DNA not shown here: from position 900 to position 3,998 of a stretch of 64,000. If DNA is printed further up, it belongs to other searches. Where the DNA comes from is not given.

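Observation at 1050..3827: Fusion of MopE-like Cys/Asp metal-binding repeats to a 15-heme cytochrome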

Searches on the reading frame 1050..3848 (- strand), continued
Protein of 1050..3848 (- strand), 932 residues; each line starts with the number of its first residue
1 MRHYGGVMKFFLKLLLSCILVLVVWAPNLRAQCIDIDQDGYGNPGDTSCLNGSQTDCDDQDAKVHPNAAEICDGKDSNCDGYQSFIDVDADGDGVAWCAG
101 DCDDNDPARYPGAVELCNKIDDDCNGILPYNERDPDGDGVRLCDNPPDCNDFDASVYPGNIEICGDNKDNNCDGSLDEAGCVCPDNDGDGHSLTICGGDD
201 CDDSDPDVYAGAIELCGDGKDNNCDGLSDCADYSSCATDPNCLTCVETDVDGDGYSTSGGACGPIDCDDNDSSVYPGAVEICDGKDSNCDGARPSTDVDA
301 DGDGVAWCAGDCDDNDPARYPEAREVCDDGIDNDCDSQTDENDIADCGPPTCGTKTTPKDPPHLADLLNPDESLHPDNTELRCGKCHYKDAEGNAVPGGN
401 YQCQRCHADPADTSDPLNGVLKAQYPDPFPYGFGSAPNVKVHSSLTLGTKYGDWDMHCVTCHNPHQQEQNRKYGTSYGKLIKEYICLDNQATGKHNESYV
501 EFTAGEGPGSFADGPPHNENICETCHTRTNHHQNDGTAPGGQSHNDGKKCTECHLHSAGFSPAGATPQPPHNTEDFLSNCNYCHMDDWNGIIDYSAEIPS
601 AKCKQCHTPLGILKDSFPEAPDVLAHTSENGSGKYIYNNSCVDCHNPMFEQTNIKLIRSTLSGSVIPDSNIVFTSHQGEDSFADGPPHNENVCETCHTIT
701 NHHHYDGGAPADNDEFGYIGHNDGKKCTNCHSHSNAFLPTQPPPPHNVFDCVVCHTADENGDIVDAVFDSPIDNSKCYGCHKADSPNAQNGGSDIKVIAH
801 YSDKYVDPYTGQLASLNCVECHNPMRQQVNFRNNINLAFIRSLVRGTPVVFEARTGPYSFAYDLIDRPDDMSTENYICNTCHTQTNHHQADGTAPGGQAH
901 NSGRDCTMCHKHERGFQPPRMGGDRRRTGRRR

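Call 14: find_related_loci(query=window:1050-3827:-, collection=genome_contigs, flank=10000)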
Query window:1050-3827:- (925 aa) in genome_contigs; peptide patterns used: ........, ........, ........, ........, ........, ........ (x = any residue, [..] = any of these).
177 stretches matched a pattern; 126 encode a relative of the query (tblastn E <= 1e-3); the best 80 are kept; 79 distinct loci.
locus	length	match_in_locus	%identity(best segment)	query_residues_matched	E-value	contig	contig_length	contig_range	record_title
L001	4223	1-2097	82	24-911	0e+0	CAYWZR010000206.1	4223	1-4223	MAG TPA_asm: uncultured Nitrospirota bacterium isolate SRP128015_co3_158 genome assembly, contig: NODE_30790_length_4223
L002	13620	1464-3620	59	3-923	0e+0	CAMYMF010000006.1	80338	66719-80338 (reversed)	MAG: uncultured Nitrospirae bacterium isolate ES_M_CG2-30-53-67_01 genome assembly, contig: scaffold_177, whole genome s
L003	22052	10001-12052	59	21-911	0e+0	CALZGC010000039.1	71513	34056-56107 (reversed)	MAG: uncultured Nitrospirae bacterium isolate FCS_M_CG2-30-53-67_02 genome assembly, contig: k121_124444, whole genome s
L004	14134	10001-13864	52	176-917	1e-165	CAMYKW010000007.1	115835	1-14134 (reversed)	MAG: uncultured Gammaproteobacteria bacterium isolate FCS_M_Gamma_073 genome assembly, contig: scaffold_182, whole genom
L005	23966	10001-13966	50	22-917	1e-158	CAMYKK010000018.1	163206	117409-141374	MAG: uncultured Gammaproteobacteria bacterium isolate FCS_M_Gamma_075 genome assembly, contig: scaffold_210, whole genom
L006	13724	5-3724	62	25-917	4e-121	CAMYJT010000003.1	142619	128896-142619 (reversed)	MAG: uncultured Gammaproteobacteria bacterium isolate ES_M_Gamma_066 genome assembly, contig: scaffold_32, whole genome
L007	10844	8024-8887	42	20-367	1e-43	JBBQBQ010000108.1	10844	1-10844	MAG: Desulfuromonadales bacterium isolate Co_metawrap_1341 Cmw_1341_k141_26360775_length_10844_cov_8.0000, whole genome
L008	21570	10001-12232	38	2-433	2e-42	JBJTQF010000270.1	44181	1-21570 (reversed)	MAG: Myxococcota bacterium isolate samp_4448_VAMB_910 samp_4448_1107854, whole genome shotgun sequence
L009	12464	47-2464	42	23-362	3e-42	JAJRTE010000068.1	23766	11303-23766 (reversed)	MAG: Myxococcota bacterium isolate Dive96_bin1.27 k141_1420952, whole genome shotgun sequence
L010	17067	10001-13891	43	20-337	3e-40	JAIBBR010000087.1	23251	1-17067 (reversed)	MAG: Myxococcaceae bacterium isolate SSF57 NODE_42376_length_23251_cov_11.249178, whole genome shotgun sequence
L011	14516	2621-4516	35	23-421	9e-37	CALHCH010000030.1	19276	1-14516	MAG: Candidatus Absconditabacterales bacterium isolate L1_Bin_Bin_129_sub_1 genome assembly, contig: c_000000979091, who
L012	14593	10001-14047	36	27-334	3e-34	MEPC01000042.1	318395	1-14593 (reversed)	MAG: Bacteroidetes bacterium RIFCSPLOWO2_12_FULL_37_12 rifcsplowo2_12_scaffold_87, whole genome shotgun sequence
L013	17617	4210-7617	39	21-351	1e-34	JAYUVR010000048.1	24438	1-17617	MAG: Archangium sp. isolate GL124_DN_metabinner_4 GL124_DN_metabinner_4_47, whole genome shotgun sequence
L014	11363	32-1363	35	27-340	2e-31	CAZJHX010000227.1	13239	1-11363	MAG TPA_asm: uncultured Myxococcales bacterium isolate binchicken_co141_27 genome assembly, contig: NODE_19097_length_13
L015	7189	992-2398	34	27-334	3e-30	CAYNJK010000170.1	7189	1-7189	MAG TPA_asm: uncultured Saprospiraceae bacterium isolate binchicken_co400_23 genome assembly, contig: NODE_1624_length_7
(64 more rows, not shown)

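Call 15: search_protein_families(library=ncbifam, proteins=[window:1050-3827:-], max_evalue=0.01)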
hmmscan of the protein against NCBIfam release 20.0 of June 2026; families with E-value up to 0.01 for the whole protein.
window:1050-3827:- (925 aa): 1 family
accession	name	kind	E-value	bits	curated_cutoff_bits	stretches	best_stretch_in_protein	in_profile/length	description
TIGR03153.1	cytochr_NrfH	equivalog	0.006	16.6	134.2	0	513-548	103-134/138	cytochrome c nitrite reductase small subunit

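Call 16: search_solved_structures(query=window:1050-3827:-, max_evalue=1, show_alignments=3)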
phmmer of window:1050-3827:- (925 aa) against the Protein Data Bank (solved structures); distinct sequences matched with E-value up to 1: 2.
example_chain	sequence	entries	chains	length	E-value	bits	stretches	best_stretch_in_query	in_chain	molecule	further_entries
2vov_A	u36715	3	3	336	0.0077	17.4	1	178-220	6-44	SURFACE-ASSOCIATED PROTEIN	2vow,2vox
7plp_A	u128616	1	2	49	0.042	14.9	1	204-235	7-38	Teneurin-4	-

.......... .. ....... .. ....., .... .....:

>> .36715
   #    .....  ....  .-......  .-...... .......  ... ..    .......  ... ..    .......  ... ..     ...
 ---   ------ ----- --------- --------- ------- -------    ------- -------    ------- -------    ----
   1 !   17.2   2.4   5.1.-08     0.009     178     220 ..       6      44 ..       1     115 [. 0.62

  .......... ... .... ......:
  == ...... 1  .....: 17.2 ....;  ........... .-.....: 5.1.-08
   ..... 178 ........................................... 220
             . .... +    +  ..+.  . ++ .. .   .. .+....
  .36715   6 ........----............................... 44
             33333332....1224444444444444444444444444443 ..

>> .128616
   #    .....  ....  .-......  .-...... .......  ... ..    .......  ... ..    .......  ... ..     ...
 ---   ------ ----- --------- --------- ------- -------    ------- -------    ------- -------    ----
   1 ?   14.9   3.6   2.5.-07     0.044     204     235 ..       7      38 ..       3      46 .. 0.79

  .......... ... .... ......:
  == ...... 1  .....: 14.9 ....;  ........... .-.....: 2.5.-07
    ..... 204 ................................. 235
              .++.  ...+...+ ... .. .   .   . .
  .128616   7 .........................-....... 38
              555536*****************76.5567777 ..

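Call 53: find_encoding_contigs(protein=P0010, flank=10000, max_places=1)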
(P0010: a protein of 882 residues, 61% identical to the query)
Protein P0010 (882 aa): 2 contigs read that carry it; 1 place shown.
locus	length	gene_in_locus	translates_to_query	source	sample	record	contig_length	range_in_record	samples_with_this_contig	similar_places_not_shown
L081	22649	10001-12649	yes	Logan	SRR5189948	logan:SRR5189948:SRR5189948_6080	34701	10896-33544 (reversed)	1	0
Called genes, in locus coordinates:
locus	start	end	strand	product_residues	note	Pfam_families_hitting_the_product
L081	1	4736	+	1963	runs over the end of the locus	?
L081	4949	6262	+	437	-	PF05140:ResB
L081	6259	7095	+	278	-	PF01578:Cytochrom_C_asm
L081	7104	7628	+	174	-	-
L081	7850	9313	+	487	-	PF02310:B12-binding, PF04055:Radical_SAM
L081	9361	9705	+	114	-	-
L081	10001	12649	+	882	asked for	PF11617:Cu-binding_MopE, PF14522:Cytochrome_C7 (faint), PF14537:Cytochrom_c3_2 (faint)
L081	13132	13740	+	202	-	-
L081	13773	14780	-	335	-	PF13623:SurA_N_2, PF13624:SurA_N_3, PF09312:SurA_N (weak), PF13145:Rotamase_2, PF13616:Rotamase_3, PF00639:Rotamase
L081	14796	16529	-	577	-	PF14522:Cytochrome_C7 (faint), PF14537:Cytochrom_c3_2 (faint), PF09699:Paired_CXXCH_1 (weak), PF22113:Mtrc-MtrF_II-IV_dom (weak)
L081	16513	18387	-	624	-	PF08450:SGL, PF01436:NHL (faint), PF25021:TEN_NHL (faint), PF01731:Arylesterase (faint), PF06739:SBBP (faint), PF17170:DUF5128 (weak), PF24125:Cds6_C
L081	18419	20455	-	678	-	-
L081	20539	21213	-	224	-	PF14522:Cytochrome_C7 (faint), PF02085:Cytochrom_CIII (weak), PF09699:Paired_CXXCH_1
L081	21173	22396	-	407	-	PF01436:NHL (faint), PF17170:DUF5128 (faint), PF25021:TEN_NHL (faint)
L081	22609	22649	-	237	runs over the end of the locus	-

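Call 54: find_encoding_contigs(protein=P0038, flank=10000, max_places=1)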
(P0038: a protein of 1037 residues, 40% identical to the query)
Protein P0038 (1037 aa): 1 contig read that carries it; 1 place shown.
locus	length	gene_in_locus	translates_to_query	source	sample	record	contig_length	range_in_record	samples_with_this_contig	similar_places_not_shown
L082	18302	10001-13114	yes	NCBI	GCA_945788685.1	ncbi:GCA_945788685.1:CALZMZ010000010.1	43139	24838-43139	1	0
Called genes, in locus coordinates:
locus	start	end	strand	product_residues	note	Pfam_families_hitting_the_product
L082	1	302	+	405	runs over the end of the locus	PF19583:ODP, PF00258:Flavodoxin_1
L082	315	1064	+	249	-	-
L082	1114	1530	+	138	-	PF01951:Archease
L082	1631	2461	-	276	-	PF04060:FeS, PF12654:DUF3786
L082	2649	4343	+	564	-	PF00072:Response_reg, PF00990:GGDEF, PF24898:GGDEF_GdpP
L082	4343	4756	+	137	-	PF00072:Response_reg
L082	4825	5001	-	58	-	-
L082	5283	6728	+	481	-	PF01139:RtcB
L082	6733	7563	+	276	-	PF02621:VitK2_biosynth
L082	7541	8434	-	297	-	-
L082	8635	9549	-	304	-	PF05222:AlaDh_PNT_N, PF02826:2-Hacid_dh_C (faint), PF01262:AlaDh_PNT_C, PF01488:Shikimate_DH (weak)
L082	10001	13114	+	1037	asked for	PF11617:Cu-binding_MopE, PF14522:Cytochrome_C7 (faint), PF14537:Cytochrom_c3_2 (faint)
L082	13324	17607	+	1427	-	PF11617:Cu-binding_MopE, PF14522:Cytochrome_C7 (faint), PF11617:Cu-binding_MopE, PF14537:Cytochrom_c3_2 (faint)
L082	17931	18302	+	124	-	?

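Call 55: find_encoding_contigs(protein=P0043, flank=10000, max_places=1)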
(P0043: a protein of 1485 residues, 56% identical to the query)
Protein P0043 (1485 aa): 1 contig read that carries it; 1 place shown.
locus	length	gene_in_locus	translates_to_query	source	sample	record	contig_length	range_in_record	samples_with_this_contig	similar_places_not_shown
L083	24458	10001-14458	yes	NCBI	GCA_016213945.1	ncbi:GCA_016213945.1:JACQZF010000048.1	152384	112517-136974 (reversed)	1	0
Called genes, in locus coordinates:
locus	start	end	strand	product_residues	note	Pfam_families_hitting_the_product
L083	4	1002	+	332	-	PF02543:Carbam_trans_N (faint), PF00814:TsaD, PF22521:HypF_C_2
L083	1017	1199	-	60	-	-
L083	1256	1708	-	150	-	PF01252:Peptidase_A8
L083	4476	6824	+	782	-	PF00912:Transgly, PF17092:PCB_OB, PF00905:Transpeptidase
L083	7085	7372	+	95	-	PF13424:TPR_12 (faint), PF12895:ANAPC3 (weak), PF13174:TPR_6 (faint), PF00515:TPR_1, PF07719:TPR_2 (weak), PF13181:TPR_8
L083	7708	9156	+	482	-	PF00512:HisKA, PF02518:HATPase_c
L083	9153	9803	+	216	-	PF00072:Response_reg, PF24038:DUF7347 (faint), PF12840:HTH_20 (weak)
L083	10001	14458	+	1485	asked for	PF14537:Cytochrom_c3_2 (faint), PF11617:Cu-binding_MopE, PF02085:Cytochrom_CIII (faint), PF09699:Paired_CXXCH_1 (faint), PF14522:Cytochrome_C7 (faint), PF22113:Mtrc-MtrF_II-IV_dom (faint)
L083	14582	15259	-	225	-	PF00702:Hydrolase, PF12710:HAD, PF13419:HAD_2, PF13242:Hydrolase_like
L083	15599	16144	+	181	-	PF01862:PvlArgDC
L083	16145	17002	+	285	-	PF00491:Arginase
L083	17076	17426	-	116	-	PF00581:Rhodanese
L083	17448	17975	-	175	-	PF02572:CobA_CobO_BtuR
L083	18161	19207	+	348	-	PF00989:PAS, PF08448:PAS_4, PF13426:PAS_9, PF02518:HATPase_c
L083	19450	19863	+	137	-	PF00472:RF-1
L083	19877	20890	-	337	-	PF20903:SPL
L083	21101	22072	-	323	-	-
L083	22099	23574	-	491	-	PF01048:PNP_UDP_1 (faint), PF00535:Glycos_transf_2, PF10111:Glyco_tranf_2_2, PF13641:Glyco_tranf_2_3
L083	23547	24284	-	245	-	PF04376:ATE_N, PF04377:ATE_C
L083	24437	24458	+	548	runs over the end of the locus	PF10647:Gmad1 (faint), PF14870:PSII_BNR (faint), PF15902:Sortilin-Vps10 (faint)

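Call 83: find_encoding_contigs(protein=P0021, flank=10000, max_places=1)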
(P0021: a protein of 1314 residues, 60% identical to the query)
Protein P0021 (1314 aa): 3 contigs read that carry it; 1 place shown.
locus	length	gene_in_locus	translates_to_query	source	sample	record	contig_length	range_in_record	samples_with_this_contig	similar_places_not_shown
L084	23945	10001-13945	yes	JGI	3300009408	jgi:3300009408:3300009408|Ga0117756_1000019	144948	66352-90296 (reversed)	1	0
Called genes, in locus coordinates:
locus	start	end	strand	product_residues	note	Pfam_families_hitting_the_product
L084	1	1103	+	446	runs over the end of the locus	PF02366:PMT (weak), PF13231:PMT_2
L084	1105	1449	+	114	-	-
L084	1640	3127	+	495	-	PF20695:UbiD_N, PF01977:UbiD, PF20696:UbiD_C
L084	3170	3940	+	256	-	-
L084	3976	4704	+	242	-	PF02683:DsbD_TM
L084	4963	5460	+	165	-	PF00578:AhpC-TSA, PF08534:Redoxin, PF00255:GSHPx, PF02630:SCO1-SenC (weak), PF00085:Thioredoxin, PF13098:Thioredoxin_2 (weak), PF13905:Thioredoxin_8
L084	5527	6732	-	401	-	PF13593:SBF_like (weak), PF01758:SBF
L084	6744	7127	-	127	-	PF01451:LMWPc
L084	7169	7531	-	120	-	PF01022:HTH_5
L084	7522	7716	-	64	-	-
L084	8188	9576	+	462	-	-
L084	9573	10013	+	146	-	-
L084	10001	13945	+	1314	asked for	PF09699:Paired_CXXCH_1 (faint), PF14522:Cytochrome_C7 (faint), PF14537:Cytochrom_c3_2 (weak), PF22113:Mtrc-MtrF_II-IV_dom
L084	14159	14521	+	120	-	PF02085:Cytochrom_CIII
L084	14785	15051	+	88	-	-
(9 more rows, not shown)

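Call 84: find_encoding_contigs(protein=P0048, flank=10000, max_places=1)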
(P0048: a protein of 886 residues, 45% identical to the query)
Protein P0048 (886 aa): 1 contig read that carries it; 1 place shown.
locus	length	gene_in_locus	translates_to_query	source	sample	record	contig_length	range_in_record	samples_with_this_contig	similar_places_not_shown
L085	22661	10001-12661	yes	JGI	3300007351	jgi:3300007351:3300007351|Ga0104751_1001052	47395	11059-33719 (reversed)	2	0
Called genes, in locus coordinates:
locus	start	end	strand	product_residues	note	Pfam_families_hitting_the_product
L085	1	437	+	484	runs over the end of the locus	PF14691:Fer4_20, PF01262:AlaDh_PNT_C (faint), PF03486:HI0933_like (faint), PF07992:Pyr_redox_2, PF13738:Pyr_redox_3 (faint), PF01266:DAO (faint), PF13450:NAD_binding_8, PF00070:Pyr_redox (weak), +1 more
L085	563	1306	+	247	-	PF00072:Response_reg, PF01257:2Fe-2S_thioredx (weak)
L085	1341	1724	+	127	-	-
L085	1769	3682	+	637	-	PF01257:2Fe-2S_thioredx, PF01512:Complex1_51K, PF10589:NADH_4Fe-4S, PF00037:Fer4 (weak), PF12837:Fer4_6 (weak), PF13237:Fer4_10 (weak)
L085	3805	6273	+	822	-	PF00111:Fer2, PF13510:Fer2_4, PF10588:NADH-G_4Fe-4S_3, PF13237:Fer4_10 (weak), PF22117:Fer4_Nqo3, PF04879:Molybdop_Fe4S4, PF00384:Molybdopterin, PF01568:Molydop_binding, +4 more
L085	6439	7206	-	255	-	PF03819:MazG, PF01503:PRA-PH (weak), PF03819:MazG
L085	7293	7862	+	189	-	PF02887:PK_C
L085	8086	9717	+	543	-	PF21300:LbR_Ice_bind (faint)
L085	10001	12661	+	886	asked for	PF11617:Cu-binding_MopE, PF14522:Cytochrome_C7 (faint), PF14537:Cytochrom_c3_2 (faint)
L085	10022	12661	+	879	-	PF11617:Cu-binding_MopE, PF14522:Cytochrome_C7 (faint), PF14537:Cytochrom_c3_2 (faint)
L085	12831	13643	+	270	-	PF13098:Thioredoxin_2 (weak), PF13462:Thioredoxin_4, PF01323:DSBA, PF13743:Thioredoxin_5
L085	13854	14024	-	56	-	-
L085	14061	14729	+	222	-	PF14522:Cytochrome_C7 (faint), PF09699:Paired_CXXCH_1 (faint)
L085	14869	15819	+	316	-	PF22113:Mtrc-MtrF_II-IV_dom (weak), PF14537:Cytochrom_c3_2 (weak), PF09699:Paired_CXXCH_1 (weak)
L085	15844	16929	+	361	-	PF01436:NHL (faint), PF17170:DUF5128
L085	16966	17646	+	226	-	PF22113:Mtrc-MtrF_II-IV_dom (weak), PF14522:Cytochrome_C7 (faint), PF14537:Cytochrom_c3_2 (weak), PF09699:Paired_CXXCH_1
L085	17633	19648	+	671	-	-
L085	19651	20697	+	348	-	PF08450:SGL (faint), PF25021:TEN_NHL (faint), PF01436:NHL (faint), PF06739:SBBP (faint), PF17170:DUF5128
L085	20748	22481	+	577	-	PF14522:Cytochrome_C7 (faint), PF14537:Cytochrom_c3_2 (faint), PF09699:Paired_CXXCH_1 (weak), PF22113:Mtrc-MtrF_II-IV_dom (weak)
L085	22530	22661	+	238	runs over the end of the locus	-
